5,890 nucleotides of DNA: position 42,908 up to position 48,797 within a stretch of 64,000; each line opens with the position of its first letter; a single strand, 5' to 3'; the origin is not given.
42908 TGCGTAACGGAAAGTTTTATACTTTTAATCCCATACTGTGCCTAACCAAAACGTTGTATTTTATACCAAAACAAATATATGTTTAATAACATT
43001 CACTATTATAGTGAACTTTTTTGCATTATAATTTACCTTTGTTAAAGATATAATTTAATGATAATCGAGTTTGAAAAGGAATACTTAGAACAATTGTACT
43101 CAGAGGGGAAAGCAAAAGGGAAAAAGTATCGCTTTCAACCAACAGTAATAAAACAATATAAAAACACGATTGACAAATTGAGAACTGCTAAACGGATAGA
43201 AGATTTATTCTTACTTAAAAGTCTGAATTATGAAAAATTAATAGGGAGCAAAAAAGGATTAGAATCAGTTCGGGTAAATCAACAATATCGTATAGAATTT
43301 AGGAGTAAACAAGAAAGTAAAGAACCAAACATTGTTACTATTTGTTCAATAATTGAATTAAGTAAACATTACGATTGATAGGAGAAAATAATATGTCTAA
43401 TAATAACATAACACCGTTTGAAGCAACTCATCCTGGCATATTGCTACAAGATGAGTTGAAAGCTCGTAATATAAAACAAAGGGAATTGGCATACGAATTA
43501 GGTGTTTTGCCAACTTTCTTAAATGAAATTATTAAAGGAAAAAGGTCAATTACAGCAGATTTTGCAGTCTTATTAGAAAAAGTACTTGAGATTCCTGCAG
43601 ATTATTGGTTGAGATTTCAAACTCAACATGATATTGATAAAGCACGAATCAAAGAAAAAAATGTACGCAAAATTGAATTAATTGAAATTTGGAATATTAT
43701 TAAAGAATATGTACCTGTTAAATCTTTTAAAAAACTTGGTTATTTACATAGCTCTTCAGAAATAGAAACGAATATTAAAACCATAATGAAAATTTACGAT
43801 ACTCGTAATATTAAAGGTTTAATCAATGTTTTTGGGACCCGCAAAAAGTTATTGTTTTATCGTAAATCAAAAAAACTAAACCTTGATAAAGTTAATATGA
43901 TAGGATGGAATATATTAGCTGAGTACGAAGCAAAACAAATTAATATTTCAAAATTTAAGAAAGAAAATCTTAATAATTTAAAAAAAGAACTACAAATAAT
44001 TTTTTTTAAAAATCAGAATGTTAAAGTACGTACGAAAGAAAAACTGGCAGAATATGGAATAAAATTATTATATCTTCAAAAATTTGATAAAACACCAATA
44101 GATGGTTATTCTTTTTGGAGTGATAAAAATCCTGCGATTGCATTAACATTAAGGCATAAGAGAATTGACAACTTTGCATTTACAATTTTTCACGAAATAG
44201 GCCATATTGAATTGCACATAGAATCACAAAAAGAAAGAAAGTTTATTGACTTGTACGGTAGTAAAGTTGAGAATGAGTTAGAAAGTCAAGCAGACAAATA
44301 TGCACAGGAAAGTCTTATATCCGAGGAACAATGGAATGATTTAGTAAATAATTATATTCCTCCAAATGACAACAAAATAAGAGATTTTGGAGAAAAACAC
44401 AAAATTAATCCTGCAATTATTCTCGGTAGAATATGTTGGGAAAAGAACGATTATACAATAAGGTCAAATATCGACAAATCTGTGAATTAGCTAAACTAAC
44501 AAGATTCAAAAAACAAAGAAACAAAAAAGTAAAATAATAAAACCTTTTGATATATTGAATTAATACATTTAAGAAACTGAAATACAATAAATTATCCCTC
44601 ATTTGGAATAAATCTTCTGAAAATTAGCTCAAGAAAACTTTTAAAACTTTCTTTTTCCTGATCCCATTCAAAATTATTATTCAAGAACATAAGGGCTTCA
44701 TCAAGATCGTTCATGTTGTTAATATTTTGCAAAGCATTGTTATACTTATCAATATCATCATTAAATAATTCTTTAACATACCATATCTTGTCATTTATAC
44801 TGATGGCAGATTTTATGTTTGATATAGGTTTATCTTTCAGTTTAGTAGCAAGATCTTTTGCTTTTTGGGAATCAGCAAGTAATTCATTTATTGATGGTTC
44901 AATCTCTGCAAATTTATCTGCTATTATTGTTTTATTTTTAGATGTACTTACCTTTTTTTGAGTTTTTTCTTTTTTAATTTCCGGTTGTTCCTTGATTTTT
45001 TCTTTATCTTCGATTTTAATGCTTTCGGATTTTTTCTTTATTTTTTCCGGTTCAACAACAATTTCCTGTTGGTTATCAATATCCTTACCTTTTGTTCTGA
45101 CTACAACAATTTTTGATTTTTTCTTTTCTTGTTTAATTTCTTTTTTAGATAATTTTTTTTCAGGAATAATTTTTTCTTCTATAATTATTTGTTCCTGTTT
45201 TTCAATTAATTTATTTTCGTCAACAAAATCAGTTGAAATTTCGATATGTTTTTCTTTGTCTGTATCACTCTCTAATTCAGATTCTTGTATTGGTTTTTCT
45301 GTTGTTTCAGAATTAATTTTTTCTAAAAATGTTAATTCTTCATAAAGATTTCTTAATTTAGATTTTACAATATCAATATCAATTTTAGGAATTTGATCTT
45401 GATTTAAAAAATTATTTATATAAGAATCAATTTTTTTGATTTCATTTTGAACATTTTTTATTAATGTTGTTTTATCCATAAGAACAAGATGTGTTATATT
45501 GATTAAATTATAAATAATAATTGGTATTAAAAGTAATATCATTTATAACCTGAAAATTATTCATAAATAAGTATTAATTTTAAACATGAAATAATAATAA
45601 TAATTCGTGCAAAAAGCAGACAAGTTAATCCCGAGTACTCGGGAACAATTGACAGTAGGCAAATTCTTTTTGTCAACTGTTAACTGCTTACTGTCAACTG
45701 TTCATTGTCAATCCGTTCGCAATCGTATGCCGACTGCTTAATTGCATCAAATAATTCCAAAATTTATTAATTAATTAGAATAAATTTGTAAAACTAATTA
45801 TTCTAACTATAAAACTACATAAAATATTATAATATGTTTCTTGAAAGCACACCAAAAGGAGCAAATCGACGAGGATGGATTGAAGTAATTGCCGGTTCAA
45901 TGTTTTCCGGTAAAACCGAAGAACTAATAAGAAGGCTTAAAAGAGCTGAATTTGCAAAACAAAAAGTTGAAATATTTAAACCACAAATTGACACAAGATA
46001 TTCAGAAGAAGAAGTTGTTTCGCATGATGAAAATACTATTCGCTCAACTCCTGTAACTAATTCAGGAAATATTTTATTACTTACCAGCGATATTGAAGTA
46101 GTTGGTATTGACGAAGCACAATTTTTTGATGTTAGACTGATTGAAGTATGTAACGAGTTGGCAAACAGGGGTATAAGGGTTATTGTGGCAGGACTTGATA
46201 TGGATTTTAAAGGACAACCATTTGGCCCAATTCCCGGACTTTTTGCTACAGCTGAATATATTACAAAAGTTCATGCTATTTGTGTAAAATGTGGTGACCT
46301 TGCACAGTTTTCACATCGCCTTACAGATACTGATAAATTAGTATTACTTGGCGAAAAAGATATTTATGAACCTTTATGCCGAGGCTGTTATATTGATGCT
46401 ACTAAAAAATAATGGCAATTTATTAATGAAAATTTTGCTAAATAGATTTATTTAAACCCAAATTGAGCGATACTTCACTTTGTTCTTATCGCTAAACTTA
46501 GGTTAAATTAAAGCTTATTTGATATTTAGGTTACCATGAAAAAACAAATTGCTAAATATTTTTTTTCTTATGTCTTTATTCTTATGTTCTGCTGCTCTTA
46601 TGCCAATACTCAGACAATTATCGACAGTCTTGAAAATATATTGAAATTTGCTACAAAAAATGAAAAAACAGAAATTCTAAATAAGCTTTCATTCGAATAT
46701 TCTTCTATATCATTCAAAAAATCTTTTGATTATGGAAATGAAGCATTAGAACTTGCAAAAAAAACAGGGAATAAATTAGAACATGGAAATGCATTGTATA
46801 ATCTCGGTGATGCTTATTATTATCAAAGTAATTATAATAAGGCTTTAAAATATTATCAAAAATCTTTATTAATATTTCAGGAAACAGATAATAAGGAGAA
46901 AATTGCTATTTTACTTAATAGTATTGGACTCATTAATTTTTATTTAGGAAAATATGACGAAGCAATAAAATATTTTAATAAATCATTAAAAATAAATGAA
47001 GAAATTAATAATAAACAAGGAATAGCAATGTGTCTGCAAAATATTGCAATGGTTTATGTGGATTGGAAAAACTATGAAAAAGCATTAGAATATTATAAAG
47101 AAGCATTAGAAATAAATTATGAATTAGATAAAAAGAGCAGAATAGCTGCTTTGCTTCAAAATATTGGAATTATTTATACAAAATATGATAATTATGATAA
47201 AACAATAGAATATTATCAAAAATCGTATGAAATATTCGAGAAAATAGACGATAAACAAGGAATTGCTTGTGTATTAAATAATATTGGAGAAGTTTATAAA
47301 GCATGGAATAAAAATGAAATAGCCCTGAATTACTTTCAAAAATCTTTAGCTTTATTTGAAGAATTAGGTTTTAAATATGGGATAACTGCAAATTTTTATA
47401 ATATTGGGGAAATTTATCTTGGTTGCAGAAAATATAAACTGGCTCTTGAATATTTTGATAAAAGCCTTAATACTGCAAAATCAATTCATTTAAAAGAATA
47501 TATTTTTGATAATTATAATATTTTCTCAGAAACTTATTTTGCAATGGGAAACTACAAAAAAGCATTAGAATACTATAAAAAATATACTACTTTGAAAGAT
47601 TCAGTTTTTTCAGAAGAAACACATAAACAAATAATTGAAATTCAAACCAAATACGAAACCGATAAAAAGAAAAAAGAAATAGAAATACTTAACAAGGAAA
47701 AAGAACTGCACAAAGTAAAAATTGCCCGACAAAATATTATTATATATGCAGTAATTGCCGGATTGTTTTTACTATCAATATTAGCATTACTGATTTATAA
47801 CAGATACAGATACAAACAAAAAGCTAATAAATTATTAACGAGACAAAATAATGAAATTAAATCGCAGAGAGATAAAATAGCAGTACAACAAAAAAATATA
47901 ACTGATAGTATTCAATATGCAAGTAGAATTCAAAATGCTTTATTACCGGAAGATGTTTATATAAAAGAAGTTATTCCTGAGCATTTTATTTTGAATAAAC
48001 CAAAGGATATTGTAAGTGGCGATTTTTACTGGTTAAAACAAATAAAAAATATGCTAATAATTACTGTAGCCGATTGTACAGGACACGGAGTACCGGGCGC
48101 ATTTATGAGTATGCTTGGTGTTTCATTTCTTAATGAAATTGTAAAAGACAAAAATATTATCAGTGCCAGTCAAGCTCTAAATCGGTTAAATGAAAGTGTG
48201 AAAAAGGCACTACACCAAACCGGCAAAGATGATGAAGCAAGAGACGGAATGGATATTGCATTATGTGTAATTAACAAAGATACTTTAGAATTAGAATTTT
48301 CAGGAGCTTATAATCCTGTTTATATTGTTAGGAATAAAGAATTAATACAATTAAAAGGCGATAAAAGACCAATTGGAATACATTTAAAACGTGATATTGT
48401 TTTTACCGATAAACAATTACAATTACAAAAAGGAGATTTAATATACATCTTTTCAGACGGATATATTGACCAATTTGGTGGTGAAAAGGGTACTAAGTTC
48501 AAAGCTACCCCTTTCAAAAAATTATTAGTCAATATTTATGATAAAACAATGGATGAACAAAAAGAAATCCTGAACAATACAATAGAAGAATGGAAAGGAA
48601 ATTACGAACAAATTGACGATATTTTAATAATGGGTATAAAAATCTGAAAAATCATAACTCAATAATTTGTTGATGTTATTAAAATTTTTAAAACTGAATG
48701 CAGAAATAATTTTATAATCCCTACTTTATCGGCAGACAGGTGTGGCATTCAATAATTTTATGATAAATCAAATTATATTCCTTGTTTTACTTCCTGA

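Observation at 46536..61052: Tandem battery of five membrane receptor PP2C (SpoIIE/RsbU-type) phosphatases with interchangeable sensor modules and no visible substrate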

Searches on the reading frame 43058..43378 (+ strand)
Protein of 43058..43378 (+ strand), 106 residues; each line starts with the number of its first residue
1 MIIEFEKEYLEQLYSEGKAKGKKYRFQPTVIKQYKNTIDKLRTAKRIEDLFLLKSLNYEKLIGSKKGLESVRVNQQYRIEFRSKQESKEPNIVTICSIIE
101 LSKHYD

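Call 6: search_protein_families(library=pfam, proteins=[window:43058-43378:+], max_evalue=0.001)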
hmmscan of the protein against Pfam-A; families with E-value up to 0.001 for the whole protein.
window:43058-43378:+ (106 aa): 1 family
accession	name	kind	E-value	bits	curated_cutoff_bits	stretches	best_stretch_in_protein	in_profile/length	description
PF05015.19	HigB-like_toxin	-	8.6e-09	36.2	27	1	4-83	2-78/91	RelE-like toxin of type II toxin-antitoxin system HigB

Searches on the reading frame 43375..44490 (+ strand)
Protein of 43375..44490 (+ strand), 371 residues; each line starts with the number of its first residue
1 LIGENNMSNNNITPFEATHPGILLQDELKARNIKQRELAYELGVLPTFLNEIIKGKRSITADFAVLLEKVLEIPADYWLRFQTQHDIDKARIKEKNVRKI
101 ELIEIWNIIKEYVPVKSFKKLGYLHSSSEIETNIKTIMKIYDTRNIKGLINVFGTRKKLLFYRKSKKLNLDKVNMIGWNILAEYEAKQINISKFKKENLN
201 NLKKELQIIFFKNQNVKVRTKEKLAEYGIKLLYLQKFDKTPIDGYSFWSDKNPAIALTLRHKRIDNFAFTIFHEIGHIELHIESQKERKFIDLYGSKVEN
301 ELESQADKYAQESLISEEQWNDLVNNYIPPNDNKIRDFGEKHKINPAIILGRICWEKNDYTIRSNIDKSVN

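Call 6: search_protein_families(library=pfam, proteins=[window:43375-44490:+], max_evalue=0.001)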
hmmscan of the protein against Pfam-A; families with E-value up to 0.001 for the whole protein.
window:43375-44490:+ (371 aa): 2 families
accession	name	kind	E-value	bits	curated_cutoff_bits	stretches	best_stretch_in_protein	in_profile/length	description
PF06114.19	Peptidase_M78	-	1.8e-08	34.7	22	1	227-328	4-100/123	IrrE N-terminal-like domain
PF01381.28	HTH_3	-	8.5e-08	32.6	23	1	25-78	2-55/55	Helix-turn-helix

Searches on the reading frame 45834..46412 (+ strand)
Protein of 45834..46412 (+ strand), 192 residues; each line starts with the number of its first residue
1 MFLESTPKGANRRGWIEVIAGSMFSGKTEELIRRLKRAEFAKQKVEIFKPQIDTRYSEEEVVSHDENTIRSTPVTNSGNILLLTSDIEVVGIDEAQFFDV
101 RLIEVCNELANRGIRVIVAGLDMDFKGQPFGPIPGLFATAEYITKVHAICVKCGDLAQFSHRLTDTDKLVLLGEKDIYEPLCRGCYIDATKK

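Call 6: search_protein_families(library=pfam, proteins=[window:45834-46412:+], max_evalue=0.001)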
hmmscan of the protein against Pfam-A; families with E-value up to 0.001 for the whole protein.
window:45834-46412:+ (192 aa): 1 family
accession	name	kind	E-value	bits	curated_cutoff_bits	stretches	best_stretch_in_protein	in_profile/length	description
PF00265.24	TK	-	5.4e-56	189.7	20.6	1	14-186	1-176/176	Thymidine kinase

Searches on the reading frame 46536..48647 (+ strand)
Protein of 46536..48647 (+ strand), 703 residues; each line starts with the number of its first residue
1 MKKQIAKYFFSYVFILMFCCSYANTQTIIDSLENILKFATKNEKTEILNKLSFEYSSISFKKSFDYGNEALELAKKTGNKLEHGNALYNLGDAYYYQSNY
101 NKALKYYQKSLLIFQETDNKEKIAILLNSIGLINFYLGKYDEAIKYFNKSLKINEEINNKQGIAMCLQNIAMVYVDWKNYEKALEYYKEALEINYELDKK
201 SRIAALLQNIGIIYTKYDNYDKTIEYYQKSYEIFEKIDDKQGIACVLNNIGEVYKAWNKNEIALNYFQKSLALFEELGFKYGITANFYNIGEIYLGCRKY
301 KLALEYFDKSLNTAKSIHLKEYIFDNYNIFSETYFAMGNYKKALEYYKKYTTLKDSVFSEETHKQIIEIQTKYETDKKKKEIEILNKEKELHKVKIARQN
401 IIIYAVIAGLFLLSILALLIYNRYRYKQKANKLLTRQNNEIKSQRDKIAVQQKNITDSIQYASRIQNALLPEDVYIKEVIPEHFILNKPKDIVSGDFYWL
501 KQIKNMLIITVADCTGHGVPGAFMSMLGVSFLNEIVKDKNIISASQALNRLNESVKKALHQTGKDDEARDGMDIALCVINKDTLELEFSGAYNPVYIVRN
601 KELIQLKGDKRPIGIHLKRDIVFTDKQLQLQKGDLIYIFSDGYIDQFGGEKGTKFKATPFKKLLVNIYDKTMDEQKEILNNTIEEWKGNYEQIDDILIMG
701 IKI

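Call 5: search_protein_families(library=pfam, proteins=[window:46536-48647:+], max_evalue=0.01)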
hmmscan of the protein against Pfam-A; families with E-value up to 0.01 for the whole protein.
window:46536-48647:+ (703 aa): 17 families
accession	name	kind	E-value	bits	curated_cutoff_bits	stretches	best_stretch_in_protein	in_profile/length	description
PF13424.12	TPR_12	-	2e-54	182.1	30.1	4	123-193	2-74/77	Tetratricopeptide repeat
PF00515.34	TPR_1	-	2.7e-39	131.8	27.8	7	125-155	2-32/34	Tetratricopeptide repeat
PF07719.23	TPR_2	-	6.6e-28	94.9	27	3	85-113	2-30/34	Tetratricopeptide repeat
PF13181.12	TPR_8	-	7.5e-26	88.5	25.7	4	167-194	4-31/34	Tetratricopeptide repeat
PF07228.17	SpoIIE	-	2.8e-22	80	25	1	507-702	5-190/192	Stage II sporulation protein E (SpoIIE)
PF13374.12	TPR_10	-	6.6e-22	77.2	27.5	2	164-193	2-31/42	Tetratricopeptide repeat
PF13176.12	TPR_7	-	6.8e-17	60.5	27.9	1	86-111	1-26/36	Tetratricopeptide repeat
PF24885.1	TPR_NPHP3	-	1.7e-10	41.1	100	1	104-238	82-217/239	Nephrocystin-3 TPR domain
PF13428.12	TPR_14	-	2.8e-09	37.2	23.5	0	332-351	9-28/44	Tetratricopeptide repeat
PF13432.12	TPR_16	-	5.8e-09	36.7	32.7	1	88-152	1-59/65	Tetratricopeptide repeat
PF17874.7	TPR_MalT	-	6.4e-09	36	45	1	63-207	20-165/336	MalT-like TPR region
PF14938.12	SNAP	-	1.6e-08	34.9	25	2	139-236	50-147/282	Soluble NSF attachment protein, SNAP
PF13174.12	TPR_6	-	2.2e-07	31.5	26.3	0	86-109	2-25/33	Tetratricopeptide repeat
PF10602.15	RPN7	-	4e-05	23.8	29.6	1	140-239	12-111/174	26S proteasome subunit RPN7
PF12895.13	ANAPC3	-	0.00041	21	27.2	0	68-109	40-81/82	Anaphase-promoting complex, cyclosome, subunit 3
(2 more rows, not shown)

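Call 17: search_protein_families(library=ncbifam, proteins=[window:46536-48647:+], max_evalue=0.001)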
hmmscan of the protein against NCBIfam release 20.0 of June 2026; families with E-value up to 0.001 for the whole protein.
window:46536-48647:+ (703 aa): 12 families
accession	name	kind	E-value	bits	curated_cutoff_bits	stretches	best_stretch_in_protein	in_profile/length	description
NF038263.1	prot_phos_SiaA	equivalog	4.3e-62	210.6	700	1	436-702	392-656/658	biofilm regulation protein phosphatase SiaA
NF053520.1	HK_Porph_FimS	equivalog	5.1e-38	130.7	600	4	130-212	130-212/618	sensor histidine kinase FimS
NF041717.1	HaaA_phane_TPR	equivalog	3.2e-24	85.1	1125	1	69-314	537-782/882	cyclophane-containing RiPP biosynthesis TPR protein HaaT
NF053779.1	BT3442_fam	equivalog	2.7e-18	66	940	2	321-448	288-402/563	BT3442 family protein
NF053617.1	SARPRegAfsRStmc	equivalog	9.3e-18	63.6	1430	2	63-236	714-888/986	SARP-family global regulator AfsR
NF002725.1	PRK02603.1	equivalog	3.8e-15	56.3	143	2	117-216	28-118/173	photosystem I assembly protein Ycf3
NF052312.1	T9SS_PorW_SprE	equivalog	4.1e-10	38.9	250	1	117-197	283-361/716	type IX secretion system periplasmic lipoprotein PorW/SprE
NF040959.1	MamA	equivalog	7.3e-08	32.1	200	1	134-272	81-201/204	magnetosome protein MamA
NF053720.1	NsdA_fam_reg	subfamily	4.1e-07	29.8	75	0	124-195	201-272/432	NsdA family TPR-like regulatory protein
NF038310.1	lysogeny_AimR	equivalog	0.00015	20.9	70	1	66-139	210-284/365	AimR family lysis-lysogeny pheromone receptor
TIGR02795.1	tol_pal_ybgF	equivalog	0.00021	21.9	90.1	1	83-149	38-101/119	tol-pal system protein YbgF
NF047558.1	TPR_END_plus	domain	0.0006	19.7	32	0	169-198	4-32/56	TPR end-of-group domain-containing protein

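Call 50: find_encoding_contigs(protein=window:46536-48647:+, flank=10000, max_places=4)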
Protein window:46536-48647:+ (703 aa): 1 contig read that carries it; 1 place shown.
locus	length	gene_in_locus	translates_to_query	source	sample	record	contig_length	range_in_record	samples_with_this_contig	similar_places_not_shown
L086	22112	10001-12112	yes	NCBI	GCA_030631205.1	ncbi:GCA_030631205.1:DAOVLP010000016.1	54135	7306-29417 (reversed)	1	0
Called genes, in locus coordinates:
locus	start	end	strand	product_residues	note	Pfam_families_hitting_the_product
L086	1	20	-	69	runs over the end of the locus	-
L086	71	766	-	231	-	PF10386:DUF2441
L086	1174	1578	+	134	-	PF01590:GAF, PF13185:GAF_2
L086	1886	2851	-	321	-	PF01073:3Beta_HSD, PF01370:Epimerase, PF04321:RmlD_sub_bind, PF16363:GDP_Man_Dehyd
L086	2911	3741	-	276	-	PF02621:VitK2_biosynth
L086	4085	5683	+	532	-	PF03577:Peptidase_C69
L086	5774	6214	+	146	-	-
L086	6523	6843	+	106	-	PF05015:HigB-like_toxin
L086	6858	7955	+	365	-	PF01381:HTH_3, PF06114:Peptidase_M78 (weak)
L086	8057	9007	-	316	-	-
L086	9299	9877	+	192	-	PF00265:TK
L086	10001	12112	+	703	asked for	PF13424:TPR_12, PF17874:TPR_MalT (weak), PF00515:TPR_1 (weak), PF24885:TPR_NPHP3, PF00515:TPR_1, PF13424:TPR_12, PF13424:TPR_12, PF07228:SpoIIE, +10 more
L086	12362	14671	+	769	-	PF13424:TPR_12 (weak), PF13424:TPR_12 (weak), PF13374:TPR_10 (weak), PF13424:TPR_12, PF00515:TPR_1 (weak), PF13424:TPR_12, PF00515:TPR_1, PF07228:SpoIIE, +8 more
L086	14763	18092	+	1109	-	PF07494:Reg_prop (weak), PF08450:SGL (faint), PF23748:Beta-prop_LRRK2 (faint), PF07494:Reg_prop (weak), PF07495:Y_Y_Y, PF07228:SpoIIE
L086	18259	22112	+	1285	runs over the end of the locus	PF07494:Reg_prop (faint), PF07495:Y_Y_Y, PF08448:PAS_4 (weak), PF13426:PAS_9, PF07228:SpoIIE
